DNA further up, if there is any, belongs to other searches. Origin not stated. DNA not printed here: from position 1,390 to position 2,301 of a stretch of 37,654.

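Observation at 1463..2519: Terminator-bracketed two-gene cassette (membrane-anchored HIRAN-like protein plus lipoprotein) inserted between the GT chaperone and the tape measure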

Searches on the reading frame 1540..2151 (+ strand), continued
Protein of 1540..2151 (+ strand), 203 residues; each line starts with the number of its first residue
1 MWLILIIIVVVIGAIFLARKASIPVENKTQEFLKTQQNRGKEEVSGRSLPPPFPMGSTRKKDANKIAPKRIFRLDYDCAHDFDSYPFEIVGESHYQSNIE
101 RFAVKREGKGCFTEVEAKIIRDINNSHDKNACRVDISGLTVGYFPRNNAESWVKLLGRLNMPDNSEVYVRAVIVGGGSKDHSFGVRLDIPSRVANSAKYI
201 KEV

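Call 38: fold_search(model_id=the predicted structure, library=pdb)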
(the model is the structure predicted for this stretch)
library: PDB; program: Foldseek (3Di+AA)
matches with E <= 10: 608; with E <= 0.001: 3
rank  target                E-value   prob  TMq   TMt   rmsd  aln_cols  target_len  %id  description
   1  4s0n_B                6.5e-04  1.00  0.30  0.45   6.8       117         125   16  Crystal Structure of HLTF HIRAN Domain bound to DNA (released 2015-05-27)
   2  6kcs_A                7.3e-04  1.00  0.28  0.44   6.7       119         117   16  Crystal structure of HIRAN domain of HLTF in complex with duplex DNA (released 2020-06-10)
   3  4xzg_G                9.7e-04  1.00  0.28  0.42   6.7       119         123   16  Crystal structure of HIRAN domain of human HLTF (released 2015-04-15)
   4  4xzg_C                1.0e-03  1.00  0.29  0.44   6.5       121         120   17  Crystal structure of HIRAN domain of human HLTF (released 2015-04-15)
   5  4s0n_C                1.1e-03  1.00  0.28  0.42   6.7       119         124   16  Crystal Structure of HLTF HIRAN Domain bound to DNA (released 2015-05-27)
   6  4s0n_A                1.3e-03  1.00  0.26  0.41   6.7       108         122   18  Crystal Structure of HLTF HIRAN Domain bound to DNA (released 2015-05-27)
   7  4s0n_D                1.5e-03  1.00  0.30  0.44   6.8       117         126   16  Crystal Structure of HLTF HIRAN Domain bound to DNA (released 2015-05-27)
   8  4xzg_A                1.6e-03  1.00  0.28  0.43   7.1       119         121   18  Crystal structure of HIRAN domain of human HLTF (released 2015-04-15)
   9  4xzg_F                1.9e-03  1.00  0.30  0.46   5.1       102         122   19  Crystal structure of HIRAN domain of human HLTF (released 2015-04-15)
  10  5bnh_A                2.5e-03  1.00  0.28  0.42   6.0       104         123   18  Crystal structure of the HLTF HIRAN domain with a ssDNA fragment (released 2016-05-25)
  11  4xzf_A                3.1e-03  0.99  0.24  0.38   7.4       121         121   14  Crystal structure of HIRAN domain of human HLTF in complex with DNA (released 2015-04-15)
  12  4xzg_H                3.5e-03  1.00  0.29  0.45   5.0       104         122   18  Crystal structure of HIRAN domain of human HLTF (released 2015-04-15)
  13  3k2y_B                4.0e-03  1.00  0.28  0.50   5.9       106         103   19  Crystal structure of protein lp_0118 from Lactobacillus plantarum,northeast structural genomics consortium target LpR9 (released 2009-11-17)
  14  2mzn_MODEL_1_A        5.0e-03  1.00  0.29  0.44   5.4       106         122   20  NMR structure of the HLTF HIRAN domain in its DNA-bound conformation (released 2015-07-01)
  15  3k2y_C                5.6e-03  1.00  0.30  0.52   5.5       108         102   17  Crystal structure of protein lp_0118 from Lactobacillus plantarum,northeast structural genomics consortium target LpR9 (released 2009-11-17)
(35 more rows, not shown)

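Call 44: search_dna_similar(query=window:1540-2151:+, collection=phages, mode=protein, max_evalue=0.001, max_rows=30)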
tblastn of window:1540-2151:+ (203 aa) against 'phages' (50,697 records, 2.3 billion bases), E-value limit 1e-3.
Records with a match: 2; places in all: 2; records where one place covers at least 80% of the query: 0.
Best place of each record, by identity: <60% 2.
By first word of the organism name: Nostoc 1; Bacteriophage 1.
By host as written in the record: Nostoc sp. 1; - 1.
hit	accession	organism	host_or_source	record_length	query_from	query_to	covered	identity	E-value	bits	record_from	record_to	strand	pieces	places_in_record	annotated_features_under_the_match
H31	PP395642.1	Nostoc phage Nsp-JY10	Nostoc sp.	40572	67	190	61%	41.7%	4e-17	84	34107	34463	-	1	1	hypothetical protein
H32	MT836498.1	Bacteriophage sp.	human fecal samples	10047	87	190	51%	33.0%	3e-9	61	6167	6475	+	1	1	record has no annotation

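Call 46: get_annotated_region(hit=H31, flank=5000)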
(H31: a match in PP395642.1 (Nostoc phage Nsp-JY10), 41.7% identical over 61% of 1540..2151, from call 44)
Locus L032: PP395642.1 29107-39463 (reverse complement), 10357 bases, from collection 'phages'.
description: Nostoc phage Nsp-JY10, complete genome.
organism: Nostoc phage Nsp-JY10 (NCBI taxid 3126658)
taxonomy: Viruses; Duplodnaviria; Heunggongvirae; Uroviricota; Caudoviricetes
host: Nostoc sp.; source: -; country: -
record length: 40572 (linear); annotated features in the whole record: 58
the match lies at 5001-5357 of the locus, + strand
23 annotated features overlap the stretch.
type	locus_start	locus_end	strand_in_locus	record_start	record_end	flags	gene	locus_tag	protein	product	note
CDS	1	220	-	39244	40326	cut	-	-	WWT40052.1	integrase/recombinase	-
CDS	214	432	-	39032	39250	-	-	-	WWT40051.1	hypothetical protein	-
CDS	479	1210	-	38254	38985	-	-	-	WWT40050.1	hypothetical protein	p097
CDS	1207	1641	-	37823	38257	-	-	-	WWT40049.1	hypothetical protein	-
CDS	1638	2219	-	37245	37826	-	-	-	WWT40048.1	hypothetical protein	-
CDS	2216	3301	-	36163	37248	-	-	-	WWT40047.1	hypothetical protein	-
CDS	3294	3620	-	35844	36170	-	-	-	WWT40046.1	hypothetical protein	-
CDS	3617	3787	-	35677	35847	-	-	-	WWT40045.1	hypothetical protein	-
CDS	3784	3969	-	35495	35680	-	-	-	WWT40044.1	hypothetical protein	-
CDS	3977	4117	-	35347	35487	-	-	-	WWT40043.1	hypothetical protein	-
CDS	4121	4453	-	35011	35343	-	-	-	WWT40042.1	hypothetical protein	-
CDS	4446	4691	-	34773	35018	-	-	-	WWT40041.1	hypothetical protein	-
CDS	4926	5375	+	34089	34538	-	-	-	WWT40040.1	hypothetical protein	-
CDS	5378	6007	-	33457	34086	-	-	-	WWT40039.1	HTH_XRE domain containing protein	-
CDS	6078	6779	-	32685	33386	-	-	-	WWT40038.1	hypothetical protein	-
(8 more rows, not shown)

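Call 62: find_related_loci(query=A1, collection=viral_contigs, flank=5000)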
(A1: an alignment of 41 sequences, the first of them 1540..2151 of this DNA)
Query A1 (203 aa) in viral_contigs; peptide patterns used: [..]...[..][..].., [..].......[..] (x = any residue, [..] = any of these).
155 stretches matched a pattern; 68 encode a relative of the query (tblastn E <= 1e-3); 68 distinct loci.
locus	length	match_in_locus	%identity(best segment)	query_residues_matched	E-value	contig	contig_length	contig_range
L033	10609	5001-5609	85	1-203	7e-120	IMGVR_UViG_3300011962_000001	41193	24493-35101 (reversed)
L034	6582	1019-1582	85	16-203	3e-110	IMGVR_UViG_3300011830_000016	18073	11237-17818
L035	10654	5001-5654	59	1-203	1e-74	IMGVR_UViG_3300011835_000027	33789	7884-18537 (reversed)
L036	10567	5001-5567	57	1-201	5e-70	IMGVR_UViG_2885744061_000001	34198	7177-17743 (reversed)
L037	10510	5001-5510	61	31-203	9e-66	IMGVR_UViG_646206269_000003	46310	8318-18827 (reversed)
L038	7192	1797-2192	67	72-203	4e-61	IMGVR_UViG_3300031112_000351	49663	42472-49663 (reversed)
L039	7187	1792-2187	67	72-203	8e-61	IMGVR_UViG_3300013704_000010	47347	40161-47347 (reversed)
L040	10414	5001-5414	66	65-203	6e-59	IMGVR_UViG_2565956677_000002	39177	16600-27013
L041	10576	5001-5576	51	15-203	5e-57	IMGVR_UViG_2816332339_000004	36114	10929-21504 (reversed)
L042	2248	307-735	55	61-203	4e-47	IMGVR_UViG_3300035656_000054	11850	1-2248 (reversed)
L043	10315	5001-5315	47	84-189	6e-23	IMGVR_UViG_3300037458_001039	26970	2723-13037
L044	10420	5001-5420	32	1-189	2e-19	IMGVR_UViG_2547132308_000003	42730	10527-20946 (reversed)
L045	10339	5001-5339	39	84-189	9e-19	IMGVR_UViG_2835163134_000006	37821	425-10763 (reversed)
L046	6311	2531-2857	38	84-189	1e-17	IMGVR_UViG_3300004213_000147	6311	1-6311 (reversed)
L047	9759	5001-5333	36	84-191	1e-17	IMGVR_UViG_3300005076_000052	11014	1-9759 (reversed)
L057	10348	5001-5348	36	81-193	9e-15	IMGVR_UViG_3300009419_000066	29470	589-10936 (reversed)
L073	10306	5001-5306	38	85-189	2e-12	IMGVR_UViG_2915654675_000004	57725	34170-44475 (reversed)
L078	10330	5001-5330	34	79-191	5e-12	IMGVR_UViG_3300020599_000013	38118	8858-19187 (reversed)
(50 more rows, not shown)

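Call 70: search_protein_representatives(alignment_id=A1)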
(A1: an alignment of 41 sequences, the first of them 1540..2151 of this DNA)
Query: 41 sequences, 267 profile positions. Proteins with E-value up to 0.001 (for the whole library): 6362; up to 1e-10: 3404; up to 1e-30: 233. The best 150 are listed.
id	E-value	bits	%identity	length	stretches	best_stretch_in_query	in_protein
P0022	9.2e-89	313.8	-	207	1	1-184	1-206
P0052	2.6e-80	286.1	-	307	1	58-267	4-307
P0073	9.7e-59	215.4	-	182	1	3-185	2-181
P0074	6.3e-54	199.6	-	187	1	4-183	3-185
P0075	3.0e-50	187.5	-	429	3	56-169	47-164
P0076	2.0e-49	184.8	-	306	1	58-266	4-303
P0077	2.6e-48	181.2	-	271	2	65-171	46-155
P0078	5.8e-47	176.8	-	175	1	34-183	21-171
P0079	2.2e-45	171.6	-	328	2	1-173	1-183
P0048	1.1e-42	162.7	-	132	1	51-172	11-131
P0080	4.9e-42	160.6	-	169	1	2-171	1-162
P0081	3.1e-41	158.0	-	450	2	57-173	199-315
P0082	8.0e-41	156.6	-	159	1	49-173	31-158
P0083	2.4e-39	151.8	-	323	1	2-233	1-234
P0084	1.3e-38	149.4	-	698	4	47-194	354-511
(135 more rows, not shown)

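Call 72: search_protein_families(library=pfam, proteins=[L001:8622-9161:+], max_evalue=0.01)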
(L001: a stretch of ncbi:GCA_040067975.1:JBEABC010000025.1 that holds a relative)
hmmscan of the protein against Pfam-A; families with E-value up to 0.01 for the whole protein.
L001:8622-9161:+ (179 aa): 0 families

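Call 96: search_protein_families(library=ncbifam, proteins=[window:1540-2151:+, L002:7448-7927:+, L002:6732-7472:+], max_evalue=0.01)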
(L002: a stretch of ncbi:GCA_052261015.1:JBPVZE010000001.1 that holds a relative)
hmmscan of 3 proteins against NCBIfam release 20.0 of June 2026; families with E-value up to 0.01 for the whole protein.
window:1540-2151:+ (203 aa): 1 family
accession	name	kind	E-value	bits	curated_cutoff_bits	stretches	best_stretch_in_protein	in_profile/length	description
TIGR04470.1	rSAM_mob_pairB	equivalog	0.0085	15.5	410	0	94-160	35-100/285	radical SAM mobile pair protein B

L002:7448-7927:+ (159 aa): 1 family
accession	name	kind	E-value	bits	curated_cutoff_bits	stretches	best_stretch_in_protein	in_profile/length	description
NF009147.0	PRK12496.1-4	equivalog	0.0074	15.8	311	1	101-141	76-115/170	hypothetical protein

L002:6732-7472:+ (246 aa): 0 families

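Call 104: search_protein_families(library=pfam, proteins=[L078:5617-5976:-, L078:5980-6477:-, L078:1676-4264:-, L078:4635-5339:+, L073:5493-5906:-, L073:5906-6346:-, L073:251-3250:-, L073:3513-4427:-, L073:4875-5330:+, L057:1680-4313:+], max_evalue=0.01)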
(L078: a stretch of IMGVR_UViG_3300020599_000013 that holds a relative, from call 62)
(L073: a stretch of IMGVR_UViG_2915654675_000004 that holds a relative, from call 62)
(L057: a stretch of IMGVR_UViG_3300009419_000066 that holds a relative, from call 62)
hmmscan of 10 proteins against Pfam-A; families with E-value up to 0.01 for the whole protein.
L078:5617-5976:- (119 aa): 1 family
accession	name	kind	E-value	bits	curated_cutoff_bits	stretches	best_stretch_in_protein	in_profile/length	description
PF16459.11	Phage_TAC_13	-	2e-35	121.5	28.8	1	6-109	1-98/98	Phage tail assembly chaperone, TAC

L078:5980-6477:- (165 aa): 2 families
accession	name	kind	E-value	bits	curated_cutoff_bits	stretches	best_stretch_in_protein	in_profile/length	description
PF16460.11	Phage_TTP_11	-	1.4e-67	226.7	28.4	1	1-165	1-154/154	Phage tail tube, TTP, lambda-like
PF16461.11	Phage_TTP_12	-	4.2e-05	23.9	26.1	0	32-87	27-85/135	Lambda phage tail tube protein, TTP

L078:1676-4264:- (862 aa): 1 family
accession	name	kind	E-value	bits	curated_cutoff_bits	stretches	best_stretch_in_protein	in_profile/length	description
PF09718.15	Tape_meas_lam_C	-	1.1e-07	32.3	23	1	585-669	2-75/76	Lambda phage tail tape-measure protein (Tape_meas_lam_C)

L078:4635-5339:+ (234 aa): 1 family
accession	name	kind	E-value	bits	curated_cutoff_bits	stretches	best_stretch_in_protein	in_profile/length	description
PF08797.16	HIRAN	-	2.6e-07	30.8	24.7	1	126-199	4-70/96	HIRAN domain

L073:5493-5906:- (137 aa): 1 family
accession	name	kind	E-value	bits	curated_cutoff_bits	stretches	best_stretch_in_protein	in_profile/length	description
PF11836.14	Phage_TAC_11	-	2.9e-19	69.4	27.8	1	6-101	3-96/96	Phage tail tube protein, GTA-gp10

L073:5906-6346:- (146 aa): 1 family
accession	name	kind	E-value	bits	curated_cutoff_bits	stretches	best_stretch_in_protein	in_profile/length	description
PF06199.17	Phage_tail_2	-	5.9e-16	59.2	23.8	1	9-141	3-131/132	Phage tail tube protein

L073:251-3250:- (999 aa): 1 family
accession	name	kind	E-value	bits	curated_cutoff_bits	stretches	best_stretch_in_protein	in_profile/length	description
PF20155.4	TMP_3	-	2.8e-52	177.7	41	1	78-266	3-191/192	Tape measure protein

L073:3513-4427:- (304 aa): 0 families

L073:4875-5330:+ (151 aa): 1 family
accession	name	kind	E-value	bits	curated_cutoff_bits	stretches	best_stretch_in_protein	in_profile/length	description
PF08797.16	HIRAN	-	5.9e-08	32.9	24.7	1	75-126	27-79/96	HIRAN domain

L057:1680-4313:+ (877 aa): 0 families
